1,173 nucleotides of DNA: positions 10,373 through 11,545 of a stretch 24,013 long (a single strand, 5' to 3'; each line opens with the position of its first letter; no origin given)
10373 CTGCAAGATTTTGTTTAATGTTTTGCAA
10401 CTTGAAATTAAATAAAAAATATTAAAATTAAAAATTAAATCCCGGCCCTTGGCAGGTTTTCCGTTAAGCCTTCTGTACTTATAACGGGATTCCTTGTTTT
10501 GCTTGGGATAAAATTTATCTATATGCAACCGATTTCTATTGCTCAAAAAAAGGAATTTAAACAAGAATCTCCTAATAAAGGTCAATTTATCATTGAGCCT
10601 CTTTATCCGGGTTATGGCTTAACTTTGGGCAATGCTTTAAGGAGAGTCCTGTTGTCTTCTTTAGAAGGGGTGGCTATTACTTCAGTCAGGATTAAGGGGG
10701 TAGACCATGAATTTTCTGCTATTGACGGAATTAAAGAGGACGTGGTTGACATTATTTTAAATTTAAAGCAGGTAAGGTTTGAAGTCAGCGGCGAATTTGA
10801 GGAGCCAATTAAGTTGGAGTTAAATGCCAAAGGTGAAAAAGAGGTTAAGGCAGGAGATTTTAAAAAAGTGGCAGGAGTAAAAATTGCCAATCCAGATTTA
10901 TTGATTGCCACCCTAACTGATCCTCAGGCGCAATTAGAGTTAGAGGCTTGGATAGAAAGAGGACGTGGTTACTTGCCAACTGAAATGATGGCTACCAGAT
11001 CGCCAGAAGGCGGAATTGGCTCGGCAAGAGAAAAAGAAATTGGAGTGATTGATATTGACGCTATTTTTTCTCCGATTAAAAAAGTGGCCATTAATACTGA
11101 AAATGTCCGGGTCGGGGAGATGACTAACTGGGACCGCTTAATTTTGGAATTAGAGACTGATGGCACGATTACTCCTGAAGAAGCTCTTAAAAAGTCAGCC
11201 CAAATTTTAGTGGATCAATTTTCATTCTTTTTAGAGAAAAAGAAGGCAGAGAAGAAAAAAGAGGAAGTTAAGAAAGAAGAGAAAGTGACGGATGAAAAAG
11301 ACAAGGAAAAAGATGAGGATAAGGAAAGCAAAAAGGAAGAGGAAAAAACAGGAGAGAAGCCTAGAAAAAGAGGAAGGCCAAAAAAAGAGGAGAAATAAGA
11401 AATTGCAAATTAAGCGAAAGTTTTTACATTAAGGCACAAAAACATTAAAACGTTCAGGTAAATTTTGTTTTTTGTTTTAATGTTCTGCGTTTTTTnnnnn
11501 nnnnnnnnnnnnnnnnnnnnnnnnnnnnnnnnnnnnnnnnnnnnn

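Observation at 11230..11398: RpoA has lost the alpha-CTD and ends in an AT-hook motif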

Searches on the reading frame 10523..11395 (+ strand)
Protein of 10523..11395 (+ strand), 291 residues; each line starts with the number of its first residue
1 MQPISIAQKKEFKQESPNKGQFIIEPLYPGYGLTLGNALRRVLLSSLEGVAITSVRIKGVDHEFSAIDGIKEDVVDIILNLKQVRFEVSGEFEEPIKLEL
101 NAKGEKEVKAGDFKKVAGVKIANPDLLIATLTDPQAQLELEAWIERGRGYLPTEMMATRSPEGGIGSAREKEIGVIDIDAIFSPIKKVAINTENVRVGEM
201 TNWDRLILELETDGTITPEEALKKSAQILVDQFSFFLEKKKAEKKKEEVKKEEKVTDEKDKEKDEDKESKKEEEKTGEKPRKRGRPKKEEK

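Call 3: search_protein_families(library=pfam, proteins=[window:10523-11395:+], max_evalue=1)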
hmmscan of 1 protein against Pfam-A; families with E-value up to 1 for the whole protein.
window:10523-11395:+ (291 aa): 4 families
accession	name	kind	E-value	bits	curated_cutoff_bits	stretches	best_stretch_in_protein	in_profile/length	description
PF01000.31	RNA_pol_A_bac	-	4.7e-28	98.2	33.9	1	55-183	1-119/119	RNA polymerase Rpb3/RpoA insert domain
PF01193.29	RNA_pol_L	-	1.5e-23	82.8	24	1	25-233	1-74/74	RNA polymerase Rpb3/Rpb11 dimerisation domain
PF13656.11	RNA_pol_L_2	-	0.00027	21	27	1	205-238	41-74/75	RNA polymerase Rpb3/Rpb11 dimerisation domain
PF24837.1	AMIN-like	-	0.059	13.9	27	1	193-216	4-27/129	AMIN-like domain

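Call 6: find_homologous_proteins(query=window:10523-11395:+, max_evalue=1e-10)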
Query window:10523-11395:+ (291 aa): 7942 proteins with E <= 1e-10 among 8000 candidates; the best 120 are listed.
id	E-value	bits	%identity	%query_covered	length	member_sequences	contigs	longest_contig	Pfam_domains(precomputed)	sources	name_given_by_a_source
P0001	1.4e-178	610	100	100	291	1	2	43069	PF01000.32,PF01193.30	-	-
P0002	4.0e-126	438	99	75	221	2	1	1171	PF01000.32,PF01193.30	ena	-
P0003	1.7e-124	433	76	94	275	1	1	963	PF01000.32,PF01193.30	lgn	-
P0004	7.4e-120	417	78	83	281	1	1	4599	PF01000.32,PF01193.30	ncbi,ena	-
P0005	4.0e-116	405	74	81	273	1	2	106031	PF01000.32,PF01193.30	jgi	-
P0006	1.6e-111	390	71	83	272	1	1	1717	PF01000.32,PF01193.30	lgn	-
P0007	3.2e-111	389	74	84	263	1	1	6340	PF01000.32,PF01193.30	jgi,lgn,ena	-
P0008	4.8e-111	388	67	100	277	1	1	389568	PF01000.32,PF01193.30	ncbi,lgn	-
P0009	3.5e-110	386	73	85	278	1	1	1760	PF01000.32,PF01193.30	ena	-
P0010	5.1e-110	385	71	93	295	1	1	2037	PF01000.32,PF01193.30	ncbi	-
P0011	4.3e-109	382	68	100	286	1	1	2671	PF01000.32,PF01193.30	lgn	-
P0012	4.5e-108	379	70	86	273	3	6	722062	PF01000.32,PF01193.30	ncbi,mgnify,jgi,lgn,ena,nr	ncbi:MAG TPA: DNA-directed RNA polymerase subunit alpha [bacterium]|mgnify:CR=1 FL=1|nr:DNA-directed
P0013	1.7e-106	374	69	85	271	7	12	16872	PF01000.32,PF01193.30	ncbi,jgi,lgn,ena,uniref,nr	ncbi:DNA-directed RNA polymerase subunit alpha [Candidatus Kuenenbacteria bacterium CG23_combo_of_CG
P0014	4.4e-106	372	69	91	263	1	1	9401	PF01000.32,PF01193.30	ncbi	-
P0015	2.5e-105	370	71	81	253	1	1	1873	PF01000.32,PF01193.30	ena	-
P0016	3.0e-104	366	69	88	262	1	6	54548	PF01000.32,PF01193.30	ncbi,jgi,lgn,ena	-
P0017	3.1e-104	366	69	85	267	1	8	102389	PF01000.32,PF01193.30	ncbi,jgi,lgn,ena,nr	ncbi:MAG TPA: DNA-directed RNA polymerase subunit alpha [bacterium]|nr:DNA-directed RNA polymerase s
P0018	8.9e-104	365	63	99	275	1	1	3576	PF01000.32,PF01193.30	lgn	-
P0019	9.1e-104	365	65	99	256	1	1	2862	PF01000.32,PF01193.30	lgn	-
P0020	1.3e-103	364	69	81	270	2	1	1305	PF01000.32,PF01193.30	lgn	-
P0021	3.3e-103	363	66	92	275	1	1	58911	PF01000.32,PF01193.30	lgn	-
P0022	5.6e-103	362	68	87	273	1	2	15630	PF01000.32,PF01193.30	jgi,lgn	-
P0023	1.2e-102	361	69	81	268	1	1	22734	PF01000.32,PF01193.30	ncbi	ncbi:DNA-directed RNA polymerase subunit alpha [Patescibacteria group bacterium]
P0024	2.0e-102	360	70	85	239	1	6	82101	PF01000.32,PF01193.30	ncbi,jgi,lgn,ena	-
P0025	6.2e-102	359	65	84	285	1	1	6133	PF01000.32,PF01193.30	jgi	-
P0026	8.7e-102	358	63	95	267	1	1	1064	PF01000.32,PF01193.30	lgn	-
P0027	9.3e-102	358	70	81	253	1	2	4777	PF01000.32,PF01193.30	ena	-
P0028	1.3e-101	358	62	100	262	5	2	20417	PF01000.32,PF01193.30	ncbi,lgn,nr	ncbi:DNA-directed RNA polymerase subunit alpha [Patescibacteria group bacterium]|nr:DNA-directed RNA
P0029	2.0e-101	357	64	100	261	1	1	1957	PF01000.32,PF01193.30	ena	-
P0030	2.9e-99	350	69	83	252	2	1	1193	PF01000.32,PF01193.30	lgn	-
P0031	1.3e-98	348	68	81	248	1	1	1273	PF01000.32,PF01193.30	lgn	-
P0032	9.9e-97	342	69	81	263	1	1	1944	PF01000.32,PF01193.30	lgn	-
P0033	5.7e-93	329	65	80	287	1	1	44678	PF01000.32,PF01193.30,PF13656.12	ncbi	-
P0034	2.0e-90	321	67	77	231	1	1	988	PF01000.32,PF01193.30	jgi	-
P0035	4.2e-87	310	54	99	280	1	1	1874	PF01000.32,PF01193.30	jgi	-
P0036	1.3e-84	302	71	70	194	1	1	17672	PF01000.32,PF01193.30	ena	-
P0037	3.1e-83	297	57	83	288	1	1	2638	PF01000.32,PF01193.30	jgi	jgi:DNA-directed RNA polymerase subunit alpha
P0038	1.7e-81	292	61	81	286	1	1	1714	PF01000.32,PF01193.30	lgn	-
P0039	6.6e-81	290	57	80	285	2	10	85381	PF01000.32,PF01193.30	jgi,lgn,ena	jgi:DNA-directed RNA polymerase subunit alpha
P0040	2.2e-79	285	52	100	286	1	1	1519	PF01000.32,PF01193.30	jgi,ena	-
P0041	3.3e-79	284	60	81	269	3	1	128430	PF01000.32,PF01193.30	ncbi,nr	ncbi:MAG: DNA-directed RNA polymerase subunit alpha [Patescibacteria group bacterium]|nr:DNA-directe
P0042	4.4e-79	284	59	80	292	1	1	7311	PF01000.32,PF01193.30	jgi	jgi:DNA-directed RNA polymerase subunit alpha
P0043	9.8e-79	283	55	84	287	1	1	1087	PF01000.32,PF01193.30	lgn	-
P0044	1.2e-78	282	56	81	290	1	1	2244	PF01000.32,PF01193.30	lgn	-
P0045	1.4e-78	282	52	100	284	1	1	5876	PF01000.32,PF01193.30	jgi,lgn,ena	-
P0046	1.9e-78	282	50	96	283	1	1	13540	PF01000.32,PF01193.30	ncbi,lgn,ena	-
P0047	2.6e-78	281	52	100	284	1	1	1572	PF01000.32,PF01193.30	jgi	jgi:DNA-directed RNA polymerase subunit alpha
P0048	9.4e-78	279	49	99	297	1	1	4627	PF01000.32,PF01193.30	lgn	-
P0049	1.3e-77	279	50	99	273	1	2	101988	PF01000.32,PF01193.30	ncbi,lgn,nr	ncbi:MAG: DNA-directed RNA polymerase subunit alpha [Patescibacteria group bacterium]|nr:DNA-directe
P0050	5.3e-77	277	52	96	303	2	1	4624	PF01000.32,PF01193.30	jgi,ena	-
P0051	8.6e-77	276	53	89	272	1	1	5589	PF01000.32,PF01193.30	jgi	jgi:DNA-directed RNA polymerase subunit alpha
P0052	1.0e-76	276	57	80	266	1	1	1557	PF01000.32,PF01193.30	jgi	jgi:DNA-directed RNA polymerase subunit alpha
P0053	1.6e-76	275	53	98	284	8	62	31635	PF01000.32,PF01193.30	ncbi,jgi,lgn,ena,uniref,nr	ncbi:DNA-directed RNA polymerase subunit alpha [Candidatus Kuenenbacteria bacterium CG_4_9_14_3_um_f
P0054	7.3e-76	273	50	99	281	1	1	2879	PF01000.32,PF01193.30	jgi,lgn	-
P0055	8.3e-76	273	50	90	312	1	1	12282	PF01000.32,PF01193.30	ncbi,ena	-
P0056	1.3e-75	272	60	80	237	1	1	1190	PF01000.32,PF01193.30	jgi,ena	-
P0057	1.5e-75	272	57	80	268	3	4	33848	PF01000.32,PF01193.30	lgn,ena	-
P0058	1.7e-75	272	51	99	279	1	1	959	PF01000.32,PF01193.30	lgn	-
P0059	1.9e-75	272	53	98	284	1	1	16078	PF01000.32,PF01193.30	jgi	-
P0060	2.2e-75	272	52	100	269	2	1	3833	PF01000.32,PF01193.30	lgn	-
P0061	3.1e-75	271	49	99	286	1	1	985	PF01000.32,PF01193.30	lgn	-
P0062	3.5e-75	271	50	99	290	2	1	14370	PF01000.32,PF01193.30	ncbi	-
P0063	3.7e-75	271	50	99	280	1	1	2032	PF01000.32,PF01193.30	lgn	-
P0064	4.1e-75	271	52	100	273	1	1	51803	PF01000.32,PF01193.30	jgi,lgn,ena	-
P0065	4.3e-75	271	56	80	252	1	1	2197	PF01000.32,PF01193.30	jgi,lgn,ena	-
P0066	4.6e-75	270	56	81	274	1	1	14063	PF01000.32,PF01193.30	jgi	-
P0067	5.0e-75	270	48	100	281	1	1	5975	PF01000.32,PF01193.30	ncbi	-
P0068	6.9e-75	270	54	81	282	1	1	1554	PF01000.32,PF01193.30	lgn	-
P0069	8.8e-75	270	56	80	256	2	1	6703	PF01000.32,PF01193.30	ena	-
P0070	1.8e-74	269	51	100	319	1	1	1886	PF01000.32,PF01193.30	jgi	jgi:DNA-directed RNA polymerase subunit alpha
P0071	1.9e-74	268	52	85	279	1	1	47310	PF01000.32,PF01193.30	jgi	-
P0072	1.9e-74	268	48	99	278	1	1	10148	PF01000.32,PF01193.30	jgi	jgi:DNA-directed RNA polymerase subunit alpha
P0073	2.0e-74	268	55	82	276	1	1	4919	PF01000.32,PF01193.30,PF13656.12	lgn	-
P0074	2.1e-74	268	51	100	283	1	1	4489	PF01000.32,PF01193.30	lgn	-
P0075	2.1e-74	268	50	100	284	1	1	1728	PF01000.32,PF01193.30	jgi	-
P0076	2.5e-74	268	50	100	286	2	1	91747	PF01000.32,PF01193.30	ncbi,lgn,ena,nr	ncbi:DNA-directed RNA polymerase subunit alpha [Candidatus Kuenenbacteria bacterium]|nr:DNA-directed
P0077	3.4e-74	268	49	100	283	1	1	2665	PF01000.32,PF01193.30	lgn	-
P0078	4.1e-74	267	54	80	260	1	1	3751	PF01000.32,PF01193.30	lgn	-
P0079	5.3e-74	267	56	80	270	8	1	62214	PF01000.32,PF01193.30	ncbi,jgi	-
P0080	9.4e-74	266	54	80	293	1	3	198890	PF01000.32,PF01193.30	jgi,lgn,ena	jgi:DNA-directed RNA polymerase subunit alpha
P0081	1.0e-73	266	49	99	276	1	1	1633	PF01000.32,PF01193.30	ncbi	-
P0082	1.0e-73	266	49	100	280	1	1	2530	PF01000.32,PF01193.30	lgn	-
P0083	1.0e-73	266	55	90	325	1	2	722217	PF01000.32,PF03118.22,PF01193.30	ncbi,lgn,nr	ncbi:MAG: DNA-directed RNA polymerase subunit alpha [Patescibacteria group bacterium]|nr:DNA-directe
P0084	1.1e-73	266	54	90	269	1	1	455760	PF01000.32,PF01193.30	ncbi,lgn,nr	ncbi:MAG: DNA-directed RNA polymerase subunit alpha [Patescibacteria group bacterium]|nr:DNA-directe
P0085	1.3e-73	266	50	87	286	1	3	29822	PF01000.32,PF01193.30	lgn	-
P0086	1.4e-73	266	55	80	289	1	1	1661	PF01000.32,PF01193.30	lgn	-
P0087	1.8e-73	265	55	80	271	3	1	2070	PF01000.32,PF01193.30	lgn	-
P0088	2.0e-73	265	56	83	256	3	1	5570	PF01000.32,PF01193.30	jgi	jgi:DNA-directed RNA polymerase subunit alpha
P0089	2.1e-73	265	51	98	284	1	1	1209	PF01000.32,PF01193.30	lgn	-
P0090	2.1e-73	265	51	100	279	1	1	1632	PF01000.32,PF01193.30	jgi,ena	-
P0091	2.5e-73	265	51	88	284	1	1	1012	PF01000.32,PF01193.30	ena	-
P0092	2.5e-73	265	54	82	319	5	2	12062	PF01000.32,PF03118.22,PF01193.30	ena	-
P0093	4.1e-73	264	50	94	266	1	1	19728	PF01000.32,PF01193.30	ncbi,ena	-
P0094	4.5e-73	264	50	100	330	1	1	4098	PF01000.32,PF01193.30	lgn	-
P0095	4.7e-73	264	48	99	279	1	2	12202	PF01000.32,PF01193.30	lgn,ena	-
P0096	4.8e-73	264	54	87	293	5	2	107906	PF01000.32,PF01193.30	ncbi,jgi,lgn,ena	-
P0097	5.2e-73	264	53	81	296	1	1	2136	PF01000.32,PF01193.30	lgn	-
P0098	5.8e-73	264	51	100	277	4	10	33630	PF01000.32,PF01193.30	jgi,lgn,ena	-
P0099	6.0e-73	264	57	85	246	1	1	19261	PF01000.32,PF01193.30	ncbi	ncbi:MAG: DNA-directed RNA polymerase subunit alpha [Patescibacteria group bacterium]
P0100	7.3e-73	263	51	100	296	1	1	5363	PF01000.32,PF01193.30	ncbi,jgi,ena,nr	ncbi:DNA-directed RNA polymerase subunit alpha [Patescibacteria group bacterium]|nr:DNA-directed RNA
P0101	7.3e-73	263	50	100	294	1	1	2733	PF01000.32,PF01193.30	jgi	jgi:DNA-directed RNA polymerase subunit alpha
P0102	7.8e-73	263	56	80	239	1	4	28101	PF01000.32,PF01193.30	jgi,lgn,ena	-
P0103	7.9e-73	263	52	86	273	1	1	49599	PF01000.32,PF01193.30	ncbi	ncbi:MAG: DNA-directed RNA polymerase subunit alpha [Candidatus Falkowbacteria bacterium]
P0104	8.5e-73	263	51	94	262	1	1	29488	PF01000.32,PF01193.30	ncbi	-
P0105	9.4e-73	263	49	99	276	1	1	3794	PF01000.32,PF01193.30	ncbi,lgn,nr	ncbi:MAG: DNA-directed RNA polymerase subunit alpha [bacterium]|nr:DNA-directed RNA polymerase subun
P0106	9.5e-73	263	54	82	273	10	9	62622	PF01000.32,PF01193.30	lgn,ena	-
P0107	9.8e-73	263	57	80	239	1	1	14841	PF01000.32,PF01193.30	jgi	jgi:DNA-directed RNA polymerase subunit alpha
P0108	1.1e-72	263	55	82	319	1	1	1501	PF01000.32,PF03118.22,PF01193.30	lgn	-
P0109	1.1e-72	263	50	82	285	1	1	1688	PF01000.32,PF01193.30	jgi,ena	-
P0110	1.2e-72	263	56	80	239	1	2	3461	PF01000.32,PF01193.30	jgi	jgi:DNA-directed RNA polymerase subunit alpha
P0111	1.3e-72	262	48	100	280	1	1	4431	PF01000.32,PF01193.30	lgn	-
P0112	1.3e-72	262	57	83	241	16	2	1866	PF01000.32,PF01193.30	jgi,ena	-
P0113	1.4e-72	262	53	88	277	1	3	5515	PF01000.32,PF01193.30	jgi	jgi:DNA-directed RNA polymerase subunit alpha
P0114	1.4e-72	262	49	100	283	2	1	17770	PF01000.32,PF01193.30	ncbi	-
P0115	1.4e-72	262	58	81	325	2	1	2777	PF01000.32,PF03118.22,PF01193.30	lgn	-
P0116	1.4e-72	262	75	55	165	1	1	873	PF01000.32,PF01193.30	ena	-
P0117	1.5e-72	262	51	99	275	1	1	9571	PF01000.32,PF01193.30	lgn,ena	-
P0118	1.8e-72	262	52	82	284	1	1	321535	PF01000.32,PF01193.30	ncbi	ncbi:MAG: DNA-directed RNA polymerase subunit alpha [Patescibacteria group bacterium]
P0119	1.9e-72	262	56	80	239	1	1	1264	PF01000.32,PF01193.30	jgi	jgi:DNA-directed RNA polymerase subunit alpha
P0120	2.0e-72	262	50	100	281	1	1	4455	PF01000.32,PF01193.30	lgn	-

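Call 18: find_related_loci(query=window:10523-11242:+, collection=genome_contigs, flank=1500)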
Query window:10523-11242:+ (240 aa) in genome_contigs; peptide patterns used: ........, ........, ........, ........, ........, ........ (x = any residue, [..] = any of these).
461 stretches matched a pattern; 298 encode a relative of the query (tblastn E <= 1e-3); the best 80 are kept; 80 distinct loci.
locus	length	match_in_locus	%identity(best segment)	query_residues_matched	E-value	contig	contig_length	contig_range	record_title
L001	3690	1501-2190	71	1-240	7e-115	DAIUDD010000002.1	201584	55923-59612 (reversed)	MAG TPA_asm: Patescibacteria group bacterium isolate CTOTU18519 NODE_44_length_201584_cov_13.710846, whole genome shotgu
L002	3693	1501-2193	71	1-240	2e-112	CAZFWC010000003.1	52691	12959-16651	MAG TPA_asm: uncultured Gammaproteobacteria bacterium isolate SRP178699_co2_540 genome assembly, contig: NODE_177_length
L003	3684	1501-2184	71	1-238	1e-111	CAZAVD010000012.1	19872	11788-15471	MAG TPA_asm: uncultured Gammaproteobacteria bacterium isolate SRP200020_co1_195 genome assembly, contig: NODE_3610_lengt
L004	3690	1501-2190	70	1-240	2e-111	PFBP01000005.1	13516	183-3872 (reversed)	MAG: Candidatus Kuenenbacteria bacterium CG10_big_fil_rev_8_21_14_0_10_36_11 CG10_8_21_14_0.10_scaffold_12730_c, whole g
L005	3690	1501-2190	69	1-240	2e-111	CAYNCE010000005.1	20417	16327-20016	MAG TPA_asm: uncultured Gammaproteobacteria bacterium isolate SRP256446_co1_34 genome assembly, contig: NODE_807_length_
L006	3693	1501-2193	70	1-240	2e-110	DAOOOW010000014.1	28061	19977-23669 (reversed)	MAG TPA_asm: bacterium isolate AMR_MDS_2613 NODE_1970_length_28061_cov_34.890274, whole genome shotgun sequence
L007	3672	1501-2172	65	1-233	9e-97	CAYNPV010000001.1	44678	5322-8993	MAG TPA_asm: uncultured Gammaproteobacteria bacterium isolate binchicken_co15_175 genome assembly, contig: NODE_270_leng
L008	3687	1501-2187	58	1-239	1e-86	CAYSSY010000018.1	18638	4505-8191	MAG TPA_asm: uncultured Gammaproteobacteria bacterium isolate binchicken_co66_283 genome assembly, contig: NODE_4719_len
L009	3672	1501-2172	56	1-236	2e-80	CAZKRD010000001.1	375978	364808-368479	MAG TPA_asm: uncultured Candidatus Saccharibacteria bacterium isolate SRP179991_co3_31 genome assembly, contig: NODE_1_l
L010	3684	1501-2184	54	1-237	1e-80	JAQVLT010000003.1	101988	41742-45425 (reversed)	MAG: Patescibacteria group bacterium isolate STF1_116 NODE_301_length_101988_cov_4.154141_Sandtown_F1, whole genome shot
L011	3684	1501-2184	54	1-240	2e-78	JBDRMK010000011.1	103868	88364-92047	MAG: Patescibacteria group bacterium isolate MEGAHIT-group-1.828 k141_8147959, whole genome shotgun sequence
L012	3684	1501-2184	53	1-240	1e-78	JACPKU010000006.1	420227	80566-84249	MAG: Candidatus Doudnabacteria bacterium isolate NC_groundwater_503_Ag_S-0.1um_46_13 S35_SO-1_scaffold_521492, whole gen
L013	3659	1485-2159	53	1-237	1e-77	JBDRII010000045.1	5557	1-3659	MAG: Patescibacteria group bacterium isolate MEGAHIT-group-1.58 k141_163240, whole genome shotgun sequence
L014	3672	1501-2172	51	1-236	5e-77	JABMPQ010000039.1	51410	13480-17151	MAG: Parcubacteria group bacterium isolate bin.624 k141_3995262, whole genome shotgun sequence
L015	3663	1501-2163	54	4-236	4e-77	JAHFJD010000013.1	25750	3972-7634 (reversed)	MAG: Candidatus Doudnabacteria bacterium isolate nzgw378 NODE_1218_length_25751_cov_3.973274, whole genome shotgun seque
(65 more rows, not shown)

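Call 20: search_protein_representatives(protein=window:10523-11242:+)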
Query: 240 residues. Proteins with E-value up to 0.001 (for the whole library): 9362; up to 1e-10: 5850; up to 1e-30: 1136. The best 150 are listed.
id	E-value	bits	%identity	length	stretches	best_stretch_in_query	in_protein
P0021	2.7e-100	350.7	73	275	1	3-239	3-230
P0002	1.0e-98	345.6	99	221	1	75-240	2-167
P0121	5.0e-93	327.0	43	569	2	18-237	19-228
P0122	7.1e-75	267.6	45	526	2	13-236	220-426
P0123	2.8e-71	255.8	59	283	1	1-237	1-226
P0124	5.9e-66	238.4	58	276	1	4-236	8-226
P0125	1.5e-65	237.1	56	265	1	1-236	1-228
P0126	2.1e-64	233.4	53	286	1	12-238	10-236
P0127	7.7e-64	231.5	42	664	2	20-226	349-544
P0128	5.8e-63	228.6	52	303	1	2-233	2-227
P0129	4.5e-61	222.4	51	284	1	15-236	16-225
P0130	7.5e-61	221.7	50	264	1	7-234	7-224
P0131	1.1e-60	221.2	51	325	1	1-234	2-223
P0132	2.2e-60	220.2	50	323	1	3-237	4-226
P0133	2.5e-60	220.0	51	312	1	11-237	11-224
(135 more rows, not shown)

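Call 42: predict_structure(alignment_id=A1)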
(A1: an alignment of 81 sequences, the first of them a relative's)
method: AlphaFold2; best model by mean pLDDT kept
length: 291 residues; sequences in the alignment: 81
mean_pLDDT: 86.1   pTM: 0.76
mean pLDDT of the five models: 86.1, 86.0, 85.2, 83.9, 83.8
residues with pLDDT >= 90: 207; 70-90: 18; 50-70: 38; < 50: 28
segments of 3 or more residues with pLDDT < 50: 165-167, 250-257, 264-276
pLDDT, mean of each block of 10 residues (from residue 1): 89 98 97 98 97 97 95 98 97 95 98 98 98 98 97 83 51 89 98 96 97 97 97 81 53 48 48 52 61 58
secondary structure, 60 per line:
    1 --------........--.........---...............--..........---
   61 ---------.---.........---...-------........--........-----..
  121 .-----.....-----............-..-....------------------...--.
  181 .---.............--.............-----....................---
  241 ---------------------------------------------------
elements in order: E9-16 E19-27 H31-45 E48-57 H74-82 E86-88 E96-103 E106-109 E119-121 E127-131 E137-148 H153-156 E175-177 E185-197 E200-212 H218-237

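Call 56: find_encoding_contigs(protein=P0001, flank=10000, max_places=3)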
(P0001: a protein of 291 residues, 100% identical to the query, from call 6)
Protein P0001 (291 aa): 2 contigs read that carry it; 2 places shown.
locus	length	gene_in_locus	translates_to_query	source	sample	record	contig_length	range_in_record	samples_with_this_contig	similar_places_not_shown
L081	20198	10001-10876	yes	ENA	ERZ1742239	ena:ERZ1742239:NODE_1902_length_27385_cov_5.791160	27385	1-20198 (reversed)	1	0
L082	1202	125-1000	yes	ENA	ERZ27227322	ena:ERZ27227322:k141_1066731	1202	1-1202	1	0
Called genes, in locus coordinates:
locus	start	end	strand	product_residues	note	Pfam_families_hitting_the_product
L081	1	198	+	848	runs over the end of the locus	PF26449:DUF8128, PF02534:T4SS-DNA_transf, PF10412:TrwB_AAD_bind (faint), PF12696:TraG-D_C (faint)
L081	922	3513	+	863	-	PF02861:Clp_N, PF23569:NBD_SMAX1, PF00004:AAA, PF17871:AAA_lid_9, PF00004:AAA, PF07724:AAA_2, PF07728:AAA_5, PF10431:ClpB_D2-small, +11 more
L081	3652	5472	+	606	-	PF01411:tRNA-synt_2c, PF07973:tRNA_SAD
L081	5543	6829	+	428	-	-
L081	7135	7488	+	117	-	PF01176:eIF-1a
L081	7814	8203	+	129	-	PF00416:Ribosomal_S13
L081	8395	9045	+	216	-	PF00411:Ribosomal_S11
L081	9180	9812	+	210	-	PF00163:Ribosomal_S4, PF01479:S4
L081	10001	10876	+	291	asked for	PF01193:RNA_pol_L, PF01000:RNA_pol_A_bac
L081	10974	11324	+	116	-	PF01196:Ribosomal_L17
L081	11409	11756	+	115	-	PF00572:Ribosomal_L13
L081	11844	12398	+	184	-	PF00380:Ribosomal_S9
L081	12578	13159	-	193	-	PF09827:CRISPR_Cas2 (faint), PF20803:PaaX_M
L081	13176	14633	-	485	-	PF08245:Mur_ligase_M, PF02875:Mur_ligase_C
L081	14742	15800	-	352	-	PF03706:LPG_synthase_TM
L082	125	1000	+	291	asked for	PF01193:RNA_pol_L, PF01000:RNA_pol_A_bac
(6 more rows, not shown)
